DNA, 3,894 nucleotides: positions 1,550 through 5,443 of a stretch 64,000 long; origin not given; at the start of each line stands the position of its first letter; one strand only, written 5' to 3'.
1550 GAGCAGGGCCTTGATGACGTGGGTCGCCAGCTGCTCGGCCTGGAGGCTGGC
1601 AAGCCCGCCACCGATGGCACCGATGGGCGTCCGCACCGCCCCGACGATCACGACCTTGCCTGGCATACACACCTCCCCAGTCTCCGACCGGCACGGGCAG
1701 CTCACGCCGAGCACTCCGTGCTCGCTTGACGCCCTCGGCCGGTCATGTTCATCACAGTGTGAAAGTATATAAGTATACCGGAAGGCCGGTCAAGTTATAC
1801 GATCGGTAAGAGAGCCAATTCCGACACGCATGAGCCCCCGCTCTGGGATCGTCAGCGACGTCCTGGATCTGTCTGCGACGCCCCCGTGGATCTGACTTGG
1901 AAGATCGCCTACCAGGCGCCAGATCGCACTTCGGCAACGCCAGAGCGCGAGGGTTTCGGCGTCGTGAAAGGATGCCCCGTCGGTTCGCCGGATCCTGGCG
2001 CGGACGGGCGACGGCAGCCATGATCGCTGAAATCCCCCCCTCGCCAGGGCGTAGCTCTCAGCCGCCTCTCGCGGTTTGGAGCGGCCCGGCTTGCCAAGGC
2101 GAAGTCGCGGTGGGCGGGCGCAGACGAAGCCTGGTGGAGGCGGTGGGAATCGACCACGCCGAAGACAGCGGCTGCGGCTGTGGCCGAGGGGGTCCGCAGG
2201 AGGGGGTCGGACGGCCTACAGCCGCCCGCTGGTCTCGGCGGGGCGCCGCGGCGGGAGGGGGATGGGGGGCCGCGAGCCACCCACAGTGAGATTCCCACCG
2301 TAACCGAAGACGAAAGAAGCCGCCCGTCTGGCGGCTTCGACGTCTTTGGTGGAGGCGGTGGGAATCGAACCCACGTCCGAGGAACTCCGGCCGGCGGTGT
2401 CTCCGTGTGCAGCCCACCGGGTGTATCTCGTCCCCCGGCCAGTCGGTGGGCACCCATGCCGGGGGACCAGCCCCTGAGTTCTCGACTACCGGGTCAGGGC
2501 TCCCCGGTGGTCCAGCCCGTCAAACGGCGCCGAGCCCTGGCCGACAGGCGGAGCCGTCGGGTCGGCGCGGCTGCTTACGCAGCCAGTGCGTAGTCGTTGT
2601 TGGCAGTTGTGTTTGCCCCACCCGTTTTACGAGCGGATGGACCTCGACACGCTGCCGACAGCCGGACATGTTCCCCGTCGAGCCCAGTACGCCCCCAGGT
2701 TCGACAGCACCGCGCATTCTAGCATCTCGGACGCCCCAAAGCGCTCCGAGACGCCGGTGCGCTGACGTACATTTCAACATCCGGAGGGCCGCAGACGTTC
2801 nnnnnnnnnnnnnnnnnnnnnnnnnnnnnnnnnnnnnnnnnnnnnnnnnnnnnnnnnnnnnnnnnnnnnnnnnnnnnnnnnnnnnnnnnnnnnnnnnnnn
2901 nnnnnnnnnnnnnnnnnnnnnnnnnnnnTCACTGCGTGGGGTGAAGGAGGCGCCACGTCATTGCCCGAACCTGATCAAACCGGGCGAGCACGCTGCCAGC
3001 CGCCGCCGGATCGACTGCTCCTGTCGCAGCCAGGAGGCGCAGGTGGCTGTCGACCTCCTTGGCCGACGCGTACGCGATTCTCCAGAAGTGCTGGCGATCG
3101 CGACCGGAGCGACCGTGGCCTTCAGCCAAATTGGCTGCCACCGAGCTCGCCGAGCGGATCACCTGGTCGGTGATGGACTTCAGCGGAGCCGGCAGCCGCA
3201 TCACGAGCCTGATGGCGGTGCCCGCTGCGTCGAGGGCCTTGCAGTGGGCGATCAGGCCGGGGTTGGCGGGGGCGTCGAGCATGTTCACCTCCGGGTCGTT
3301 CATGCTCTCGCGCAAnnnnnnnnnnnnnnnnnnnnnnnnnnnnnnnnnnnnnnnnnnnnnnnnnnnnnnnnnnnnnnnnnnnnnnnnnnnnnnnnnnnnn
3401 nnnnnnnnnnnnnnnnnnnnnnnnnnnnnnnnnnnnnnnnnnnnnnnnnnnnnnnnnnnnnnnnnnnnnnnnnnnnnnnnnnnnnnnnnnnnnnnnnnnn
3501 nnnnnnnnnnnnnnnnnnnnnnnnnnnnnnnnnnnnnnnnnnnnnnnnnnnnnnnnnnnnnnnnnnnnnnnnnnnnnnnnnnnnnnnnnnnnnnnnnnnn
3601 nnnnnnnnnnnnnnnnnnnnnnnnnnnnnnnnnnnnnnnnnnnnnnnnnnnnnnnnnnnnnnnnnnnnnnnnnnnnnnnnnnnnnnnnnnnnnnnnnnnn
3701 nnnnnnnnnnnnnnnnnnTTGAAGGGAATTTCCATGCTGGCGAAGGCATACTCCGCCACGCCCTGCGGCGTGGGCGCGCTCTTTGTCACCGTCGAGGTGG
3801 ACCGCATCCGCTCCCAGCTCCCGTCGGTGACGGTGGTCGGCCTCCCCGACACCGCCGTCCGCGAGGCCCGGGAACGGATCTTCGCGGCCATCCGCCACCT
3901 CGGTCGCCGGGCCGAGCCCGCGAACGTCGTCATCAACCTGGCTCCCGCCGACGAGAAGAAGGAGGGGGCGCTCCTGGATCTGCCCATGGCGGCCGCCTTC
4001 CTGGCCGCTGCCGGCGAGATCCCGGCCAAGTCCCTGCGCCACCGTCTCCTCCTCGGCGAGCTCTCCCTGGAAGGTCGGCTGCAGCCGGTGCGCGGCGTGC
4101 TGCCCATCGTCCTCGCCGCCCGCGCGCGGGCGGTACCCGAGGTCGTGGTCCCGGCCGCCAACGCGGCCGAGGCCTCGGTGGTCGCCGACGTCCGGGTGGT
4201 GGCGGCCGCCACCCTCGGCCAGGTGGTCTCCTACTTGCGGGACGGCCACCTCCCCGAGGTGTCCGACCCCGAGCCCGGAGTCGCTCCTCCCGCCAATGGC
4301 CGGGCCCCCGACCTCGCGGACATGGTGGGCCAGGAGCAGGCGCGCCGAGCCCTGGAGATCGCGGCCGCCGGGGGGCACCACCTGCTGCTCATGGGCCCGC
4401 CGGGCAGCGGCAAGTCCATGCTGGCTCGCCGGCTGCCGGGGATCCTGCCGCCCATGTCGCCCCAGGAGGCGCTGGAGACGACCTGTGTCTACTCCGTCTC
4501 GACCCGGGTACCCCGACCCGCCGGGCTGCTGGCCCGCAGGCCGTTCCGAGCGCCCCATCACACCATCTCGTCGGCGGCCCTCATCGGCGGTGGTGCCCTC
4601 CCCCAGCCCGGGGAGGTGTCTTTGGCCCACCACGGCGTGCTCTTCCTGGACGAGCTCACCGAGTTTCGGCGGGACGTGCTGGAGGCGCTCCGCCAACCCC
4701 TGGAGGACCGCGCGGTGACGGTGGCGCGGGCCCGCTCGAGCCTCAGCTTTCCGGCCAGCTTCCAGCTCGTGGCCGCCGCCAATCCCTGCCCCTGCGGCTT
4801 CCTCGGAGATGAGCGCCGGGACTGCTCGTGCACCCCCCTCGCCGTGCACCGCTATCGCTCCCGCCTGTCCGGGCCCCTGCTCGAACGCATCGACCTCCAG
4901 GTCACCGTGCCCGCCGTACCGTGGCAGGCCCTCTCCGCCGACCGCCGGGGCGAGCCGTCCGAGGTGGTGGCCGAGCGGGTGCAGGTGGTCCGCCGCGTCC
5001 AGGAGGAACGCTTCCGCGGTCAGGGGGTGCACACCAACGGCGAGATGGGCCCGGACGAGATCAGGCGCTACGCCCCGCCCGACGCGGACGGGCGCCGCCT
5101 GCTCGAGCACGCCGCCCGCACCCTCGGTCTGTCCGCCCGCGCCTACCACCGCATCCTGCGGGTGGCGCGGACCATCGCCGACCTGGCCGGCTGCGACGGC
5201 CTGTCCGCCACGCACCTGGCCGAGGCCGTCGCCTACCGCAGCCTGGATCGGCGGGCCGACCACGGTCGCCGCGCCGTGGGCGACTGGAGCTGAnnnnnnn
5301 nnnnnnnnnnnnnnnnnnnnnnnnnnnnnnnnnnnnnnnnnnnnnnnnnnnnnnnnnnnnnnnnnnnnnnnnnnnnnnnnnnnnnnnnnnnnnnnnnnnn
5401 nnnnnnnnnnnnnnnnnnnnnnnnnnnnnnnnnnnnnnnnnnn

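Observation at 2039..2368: A second copy of the ssrA 3' end lies 215 nt downstream of tmRNA, inside an element that recurs at tRNA-Lys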

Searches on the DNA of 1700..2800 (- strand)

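Call 28: search_rna_families(source=window, start=1700, end=2800, threshold=evalue, max_evalue=5)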
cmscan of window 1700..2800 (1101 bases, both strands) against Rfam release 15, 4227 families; matches with E-value up to 5: 5.
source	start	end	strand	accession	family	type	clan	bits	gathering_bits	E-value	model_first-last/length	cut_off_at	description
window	2347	2696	-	RF00023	tmRNA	Gene;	CL00001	150.1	47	8.6e-61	1-374/374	no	transfer-messenger RNA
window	2575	2800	-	RF04321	tmRNA_permuted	Gene;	-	27.9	47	0.0016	82-213/213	5'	permuted transfer-messenger RNA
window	2349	2404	+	RF04354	Plastid-ycf2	Cis-reg;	-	22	65.7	0.093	1-75/75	no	Plastid-ycf2 5UTR RNA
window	2309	2378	-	RF04321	tmRNA_permuted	Gene;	-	21.4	47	0.046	32-106/213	no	permuted transfer-messenger RNA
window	2313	2400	-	RF02552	RcsR1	Gene; sRNA;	-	15.8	60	2.8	1-96/96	no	RcsR1 sRNA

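Call 94: search_dna_similar(query=window:2030-2346:-, collection=phages, mode=distant, max_evalue=0.001, max_rows=10)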
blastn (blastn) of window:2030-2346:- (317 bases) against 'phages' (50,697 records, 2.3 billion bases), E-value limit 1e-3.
No match.

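Call 96: build_rna_model(alignment_id=A5)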
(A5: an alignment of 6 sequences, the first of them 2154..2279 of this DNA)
Model R1 built from alignment A5 (6 sequences, 139 columns); structure: RNAalifold consensus.
model positions 133; base pairs 23; branch points 0; effective number of sequences 2.18; information 0.59 bits per position. Calibrated on 0.2 Mb of random sequence (short: E-values are rough).
structure used (alignment columns):
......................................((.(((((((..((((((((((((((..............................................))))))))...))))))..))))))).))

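Call 97: search_with_rna_model(model_id=R1, sources=[window, L001, L002, L090, L122, L124, L127, L128, L132, L133, L134, L135], max_evalue=1)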
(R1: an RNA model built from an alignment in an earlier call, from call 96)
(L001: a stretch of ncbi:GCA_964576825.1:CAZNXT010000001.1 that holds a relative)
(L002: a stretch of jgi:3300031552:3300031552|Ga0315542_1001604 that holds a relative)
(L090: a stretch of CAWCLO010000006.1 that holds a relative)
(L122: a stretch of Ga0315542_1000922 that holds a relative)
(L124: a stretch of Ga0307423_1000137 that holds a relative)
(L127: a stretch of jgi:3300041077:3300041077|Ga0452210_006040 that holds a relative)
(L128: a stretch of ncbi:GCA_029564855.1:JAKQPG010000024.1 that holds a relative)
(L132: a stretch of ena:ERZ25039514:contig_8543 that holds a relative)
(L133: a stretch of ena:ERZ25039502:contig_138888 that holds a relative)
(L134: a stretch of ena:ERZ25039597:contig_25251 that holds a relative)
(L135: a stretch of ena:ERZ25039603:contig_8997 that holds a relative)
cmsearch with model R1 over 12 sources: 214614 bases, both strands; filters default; matches with E-value up to 1: 18.
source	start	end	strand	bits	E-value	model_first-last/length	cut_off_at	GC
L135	13255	13379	+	122.3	2.2e-20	1-133/133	no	0.69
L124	12919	13045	+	114.1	7e-19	1-133/133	no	0.75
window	2154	2280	-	98.5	5.5e-16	1-133/133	no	0.8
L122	4694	4820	+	98.5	5.5e-16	1-133/133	no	0.8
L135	12131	12242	+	93.3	5.1e-15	1-133/133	no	0.68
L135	13380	13483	+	90.9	1.4e-14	1-133/133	no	0.65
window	22347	22482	+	82.9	4.3e-13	1-133/133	no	0.81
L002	9687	9822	+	82.9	4.3e-13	1-133/133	no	0.81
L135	13405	13519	-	22.9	0.059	1-133/133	no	0.57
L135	12164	12273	-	22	0.086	1-133/133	no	0.62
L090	7200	7321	+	21.5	0.11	1-133/133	no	0.7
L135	13290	13379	-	21.3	0.12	38-133/133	no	0.69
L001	588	693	+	20.4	0.17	1-133/133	no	0.75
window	31701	31816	+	18.4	0.4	1-133/133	no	0.68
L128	7490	7617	+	18.1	0.45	1-133/133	no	0.8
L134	31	101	+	17.3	0.62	1-133/133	no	0.75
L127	7567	7663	-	16.7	0.83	1-133/133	no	0.69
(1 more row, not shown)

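Call 102: search_with_rna_model(model_id=R1, sources=[L136, L137, L138, L139, L140, L141, L142], max_evalue=0.1)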
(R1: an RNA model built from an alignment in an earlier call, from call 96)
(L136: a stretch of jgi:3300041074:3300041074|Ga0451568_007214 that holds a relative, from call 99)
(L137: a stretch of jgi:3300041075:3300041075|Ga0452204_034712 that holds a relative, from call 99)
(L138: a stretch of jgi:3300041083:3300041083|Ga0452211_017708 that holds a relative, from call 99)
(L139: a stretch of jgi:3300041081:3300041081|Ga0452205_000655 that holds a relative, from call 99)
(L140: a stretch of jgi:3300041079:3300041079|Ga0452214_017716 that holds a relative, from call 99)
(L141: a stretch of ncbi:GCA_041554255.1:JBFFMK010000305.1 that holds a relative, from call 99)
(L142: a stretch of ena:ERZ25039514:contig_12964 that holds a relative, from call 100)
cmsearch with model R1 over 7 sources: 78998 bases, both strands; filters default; matches with E-value up to 0.1: 5.
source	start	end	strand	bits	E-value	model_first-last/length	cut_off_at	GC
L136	5951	6017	-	22.3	0.027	50-121/133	no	0.81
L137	1741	1807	-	22.3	0.027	50-121/133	no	0.81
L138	5951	6017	-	22.3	0.027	50-121/133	no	0.81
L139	5951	6017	-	22.3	0.027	50-121/133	no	0.81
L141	2680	2746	-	22.3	0.027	50-121/133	no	0.81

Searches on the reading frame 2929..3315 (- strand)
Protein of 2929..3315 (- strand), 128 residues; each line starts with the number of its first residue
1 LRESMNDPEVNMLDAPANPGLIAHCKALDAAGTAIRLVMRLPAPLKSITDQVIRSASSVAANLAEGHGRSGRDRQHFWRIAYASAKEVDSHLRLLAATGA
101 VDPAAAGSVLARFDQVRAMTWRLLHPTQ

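Call 20: search_protein_families(library=pfam, proteins=[window:2929-3315:-], max_evalue=0.001)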
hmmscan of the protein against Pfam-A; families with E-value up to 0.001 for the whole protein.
window:2929-3315:- (128 aa): 1 family
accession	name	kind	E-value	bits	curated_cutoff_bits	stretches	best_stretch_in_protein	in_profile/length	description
PF05635.17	23S_rRNA_IVP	-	7.7e-16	58.7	33.8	1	27-120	9-104/106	23S rRNA-intervening sequence protein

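Call 22: find_encoding_contigs(protein=window:2929-3315:-, flank=6000, max_places=8)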
Protein window:2929-3315:- (128 aa): no gene with exactly this product is on record in the collection.

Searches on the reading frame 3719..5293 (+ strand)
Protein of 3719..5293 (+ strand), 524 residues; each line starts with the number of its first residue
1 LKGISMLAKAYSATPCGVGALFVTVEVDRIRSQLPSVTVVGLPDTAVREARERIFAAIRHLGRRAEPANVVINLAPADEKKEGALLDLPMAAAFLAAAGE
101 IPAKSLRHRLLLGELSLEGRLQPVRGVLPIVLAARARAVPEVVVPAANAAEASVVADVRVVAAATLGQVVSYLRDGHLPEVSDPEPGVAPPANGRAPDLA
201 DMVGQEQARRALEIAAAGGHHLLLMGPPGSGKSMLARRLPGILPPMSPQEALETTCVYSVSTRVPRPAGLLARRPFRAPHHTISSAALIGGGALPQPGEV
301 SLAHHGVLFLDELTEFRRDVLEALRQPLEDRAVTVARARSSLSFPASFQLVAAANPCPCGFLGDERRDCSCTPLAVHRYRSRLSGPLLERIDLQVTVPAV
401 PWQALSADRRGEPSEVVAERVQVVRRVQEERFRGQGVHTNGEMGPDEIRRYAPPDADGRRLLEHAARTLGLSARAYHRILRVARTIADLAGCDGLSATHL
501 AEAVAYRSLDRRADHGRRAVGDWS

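Call 20: search_protein_families(library=pfam, proteins=[window:3719-5293:+], max_evalue=0.001)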
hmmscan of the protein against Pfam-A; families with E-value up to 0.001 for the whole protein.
window:3719-5293:+ (524 aa): 11 families
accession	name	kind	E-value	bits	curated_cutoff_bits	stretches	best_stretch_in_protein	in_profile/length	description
PF01078.27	Mg_chelatase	-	2.9e-94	314.7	20.3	1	198-403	1-205/207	Magnesium chelatase, subunit ChlI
PF13541.12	ChlI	-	3.7e-35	120.9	27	1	25-148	1-121/121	Subunit ChlI of Mg-chelatase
PF13335.12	Mg_chelatase_C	-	1.1e-30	106.5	26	1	411-507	1-94/94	Magnesium chelatase, subunit ChlI C-terminal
PF07728.20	AAA_5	-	6.9e-13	49.2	22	1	221-358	1-125/139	AAA domain (dynein-related subfamily)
PF00493.29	MCM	-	7.5e-08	32.2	23.3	1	296-359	113-176/224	MCM P-loop domain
PF00158.32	Sigma54_activat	-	4.1e-06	27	20.2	0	296-355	85-142/168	Sigma-54 interaction domain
PF05496.18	RuvB_N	-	7e-06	26.3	27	0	198-237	5-51/159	Holliday junction DNA helicase RuvB P-loop domain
PF20030.5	bpMoxR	-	1.5e-05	24.7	27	1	201-240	13-52/205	MoxR domain in the MoxR-vWA-beta-propeller ternary systems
PF05362.19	Lon_C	-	0.00012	22.2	21.1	1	81-153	107-177/205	Lon protease (S16) C-terminal proteolytic domain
PF13401.12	AAA_22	-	0.00013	22.7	27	0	220-326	6-106/130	AAA domain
PF13191.12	AAA_16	-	0.00014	22.8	32.6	1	206-246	10-51/167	AAA ATPase domain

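Call 98: find_homologous_proteins(query=window:3719-5293:+, max_evalue=1e-120)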
Query window:3719-5293:+ (524 aa): 6848 proteins with E <= 1e-120 among 8000 candidates; the best 120 are listed.
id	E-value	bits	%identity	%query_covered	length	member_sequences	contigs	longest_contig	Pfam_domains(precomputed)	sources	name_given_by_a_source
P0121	0.0e+0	1118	100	99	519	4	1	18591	PF20030.6,PF00158.33,PF13335.13,PF00493.30,PF05496.19,PF07728.21,PF01078.28,PF13541.13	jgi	-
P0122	0.0e+0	1047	95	99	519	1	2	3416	PF20030.6,PF00158.33,PF13335.13,PF00493.30,PF07728.21,PF01078.28,PF13541.13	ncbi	-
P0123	6.3e-258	875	79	99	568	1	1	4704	PF13335.13,PF05362.20,PF00493.30,PF07728.21,PF01078.28,PF13541.13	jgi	-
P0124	1.3e-257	874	80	99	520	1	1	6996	PF20030.6,PF00158.33,PF13335.13,PF05362.20,PF00493.30,PF05496.19,PF07728.21,PF01078.28,PF13541.13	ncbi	-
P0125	3.0e-257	872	79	99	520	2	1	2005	PF20030.6,PF00158.33,PF13335.13,PF05362.20,PF00493.30,PF07728.21,PF01078.28,PF13541.13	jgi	jgi:magnesium chelatase family protein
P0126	1.5e-256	870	79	99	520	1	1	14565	PF20030.6,PF00158.33,PF13335.13,PF00493.30,PF07728.21,PF01078.28,PF13541.13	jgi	jgi:magnesium chelatase family protein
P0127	2.2e-256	869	79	99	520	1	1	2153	PF20030.6,PF00158.33,PF13335.13,PF00493.30,PF07728.21,PF01078.28,PF13541.13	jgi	jgi:magnesium chelatase family protein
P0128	8.2e-256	868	80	99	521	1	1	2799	PF13335.13,PF05362.20,PF00493.30,PF07728.21,PF01078.28,PF13541.13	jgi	jgi:magnesium chelatase family protein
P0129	2.6e-255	866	79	99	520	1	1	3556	PF00158.33,PF13335.13,PF00493.30,PF07728.21,PF01078.28,PF13541.13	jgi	jgi:magnesium chelatase family protein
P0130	5.0e-255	865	78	99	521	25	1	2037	PF00158.33,PF13335.13,PF00493.30,PF05496.19,PF07728.21,PF01078.28,PF13541.13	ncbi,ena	-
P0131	7.1e-255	865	78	99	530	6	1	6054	PF13335.13,PF05362.20,PF00493.30,PF05496.19,PF07728.21,PF01078.28,PF13541.13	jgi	-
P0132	1.8e-254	863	80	98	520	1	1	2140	PF00158.33,PF13335.13,PF05362.20,PF00493.30,PF05496.19,PF07728.21,PF01078.28,PF13541.13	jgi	jgi:magnesium chelatase family protein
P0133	2.2e-254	863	80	97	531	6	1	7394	PF13335.13,PF05362.20,PF00493.30,PF07728.21,PF01078.28,PF13541.13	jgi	jgi:magnesium chelatase family protein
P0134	3.8e-254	862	78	99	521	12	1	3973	PF00158.33,PF13335.13,PF05362.20,PF00493.30,PF05496.19,PF07728.21,PF01078.28,PF13541.13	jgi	jgi:magnesium chelatase family protein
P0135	3.9e-254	862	78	99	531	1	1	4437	PF13335.13,PF05362.20,PF00493.30,PF07728.21,PF01078.28,PF13541.13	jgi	jgi:magnesium chelatase family protein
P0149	3.2e-251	852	78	99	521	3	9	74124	PF13335.13,PF05362.20,PF00493.30,PF05496.19,PF07728.21,PF01078.28,PF13541.13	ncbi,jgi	jgi:magnesium chelatase family protein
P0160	7.1e-250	848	78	99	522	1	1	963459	PF13335.13,PF05362.20,PF00493.30,PF07728.21,PF01078.28,PF13541.13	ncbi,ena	-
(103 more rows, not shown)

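Call 99: find_encoding_contigs(protein=P0149, flank=7000, max_places=6)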
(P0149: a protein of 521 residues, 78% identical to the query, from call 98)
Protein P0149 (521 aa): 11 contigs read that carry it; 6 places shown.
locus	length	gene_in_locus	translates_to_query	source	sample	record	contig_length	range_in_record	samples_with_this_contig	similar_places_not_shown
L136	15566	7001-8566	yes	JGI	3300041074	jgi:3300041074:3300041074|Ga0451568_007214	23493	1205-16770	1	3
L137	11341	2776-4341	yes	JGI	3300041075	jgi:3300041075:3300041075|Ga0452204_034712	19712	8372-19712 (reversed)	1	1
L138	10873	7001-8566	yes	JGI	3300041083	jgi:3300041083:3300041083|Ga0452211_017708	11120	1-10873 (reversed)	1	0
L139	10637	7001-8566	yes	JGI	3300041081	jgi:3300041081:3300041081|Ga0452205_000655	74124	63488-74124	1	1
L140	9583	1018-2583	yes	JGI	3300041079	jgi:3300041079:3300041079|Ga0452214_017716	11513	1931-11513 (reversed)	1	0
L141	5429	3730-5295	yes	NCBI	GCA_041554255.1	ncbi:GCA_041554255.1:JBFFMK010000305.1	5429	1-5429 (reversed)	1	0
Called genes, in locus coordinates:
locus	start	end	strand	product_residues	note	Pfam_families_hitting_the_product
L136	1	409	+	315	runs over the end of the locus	PF13557:Phenol_MetA_deg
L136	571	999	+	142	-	-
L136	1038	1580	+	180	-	-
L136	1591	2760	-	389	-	PF11383:DUF3187 (weak)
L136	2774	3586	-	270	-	PF01177:Asp_Glu_race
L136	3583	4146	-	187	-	PF10646:Germane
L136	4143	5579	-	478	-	PF01520:Amidase_3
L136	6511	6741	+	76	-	-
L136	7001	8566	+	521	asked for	PF13541:ChlI, PF05362:Lon_C (weak), PF01078:Mg_chelatase, PF05496:RuvB_N (faint), PF07728:AAA_5 (faint), PF00493:MCM (weak), PF13335:Mg_chelatase_C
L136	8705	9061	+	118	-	PF00507:Oxidored_q4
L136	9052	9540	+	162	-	PF01058:Oxidored_q6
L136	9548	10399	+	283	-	PF00329:Complex1_30kDa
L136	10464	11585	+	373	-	PF00346:Complex1_49kDa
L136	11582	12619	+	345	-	PF00146:NADHdh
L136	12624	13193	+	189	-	PF13534:Fer4_17 (faint), PF00037:Fer4 (weak), PF13183:Fer4_8 (weak), PF13237:Fer4_10, PF12838:Fer4_7, PF13187:Fer4_9 (weak), PF13484:Fer4_16 (weak), PF00037:Fer4 (weak), +5 more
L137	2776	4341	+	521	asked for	PF13541:ChlI, PF05362:Lon_C (weak), PF01078:Mg_chelatase, PF05496:RuvB_N (faint), PF07728:AAA_5 (faint), PF00493:MCM (weak), PF13335:Mg_chelatase_C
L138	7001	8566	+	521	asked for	PF13541:ChlI, PF05362:Lon_C (weak), PF01078:Mg_chelatase, PF05496:RuvB_N (faint), PF07728:AAA_5 (faint), PF00493:MCM (weak), PF13335:Mg_chelatase_C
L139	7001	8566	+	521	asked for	PF13541:ChlI, PF05362:Lon_C (weak), PF01078:Mg_chelatase, PF05496:RuvB_N (faint), PF07728:AAA_5 (faint), PF00493:MCM (weak), PF13335:Mg_chelatase_C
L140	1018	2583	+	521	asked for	PF13541:ChlI, PF05362:Lon_C (weak), PF01078:Mg_chelatase, PF05496:RuvB_N (faint), PF07728:AAA_5 (faint), PF00493:MCM (weak), PF13335:Mg_chelatase_C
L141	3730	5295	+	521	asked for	PF13541:ChlI, PF05362:Lon_C (weak), PF01078:Mg_chelatase, PF05496:RuvB_N (faint), PF07728:AAA_5 (faint), PF00493:MCM (weak), PF13335:Mg_chelatase_C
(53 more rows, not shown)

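Call 100: find_encoding_contigs(protein=P0160, flank=7000, max_places=2)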
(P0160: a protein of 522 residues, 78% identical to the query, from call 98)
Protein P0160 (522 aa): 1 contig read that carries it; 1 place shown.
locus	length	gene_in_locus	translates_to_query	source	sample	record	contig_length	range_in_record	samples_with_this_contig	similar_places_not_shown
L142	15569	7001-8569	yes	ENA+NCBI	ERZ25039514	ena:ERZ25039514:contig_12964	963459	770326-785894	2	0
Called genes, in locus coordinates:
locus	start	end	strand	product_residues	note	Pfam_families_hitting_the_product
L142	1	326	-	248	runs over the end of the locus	PF01138:RNase_PH, PF03725:RNase_PH_C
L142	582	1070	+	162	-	PF27665:UCP028175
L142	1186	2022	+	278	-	PF13557:Phenol_MetA_deg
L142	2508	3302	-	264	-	PF01177:Asp_Glu_race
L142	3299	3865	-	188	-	PF10646:Germane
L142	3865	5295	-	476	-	PF01520:Amidase_3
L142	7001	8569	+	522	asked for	PF13541:ChlI, PF05362:Lon_C (weak), PF00493:MCM (faint), PF01078:Mg_chelatase, PF07728:AAA_5, PF13335:Mg_chelatase_C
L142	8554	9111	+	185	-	-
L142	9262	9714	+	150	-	PF01797:Y1_Tnp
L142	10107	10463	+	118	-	PF00507:Oxidored_q4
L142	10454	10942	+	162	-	PF01058:Oxidored_q6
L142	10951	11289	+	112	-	-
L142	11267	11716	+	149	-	PF00329:Complex1_30kDa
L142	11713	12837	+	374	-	PF00346:Complex1_49kDa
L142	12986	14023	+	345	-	PF00146:NADHdh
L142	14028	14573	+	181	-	PF00037:Fer4 (weak), PF12797:Fer4_2 (weak), PF13237:Fer4_10, PF12838:Fer4_7, PF13183:Fer4_8, PF13187:Fer4_9 (weak), PF13484:Fer4_16 (weak), PF00037:Fer4 (weak), +2 more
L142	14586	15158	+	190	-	PF00499:Oxidored_q3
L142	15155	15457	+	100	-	PF00420:Oxidored_q2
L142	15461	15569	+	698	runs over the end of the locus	PF00662:Proton_antipo_N, PF00361:Proton_antipo_M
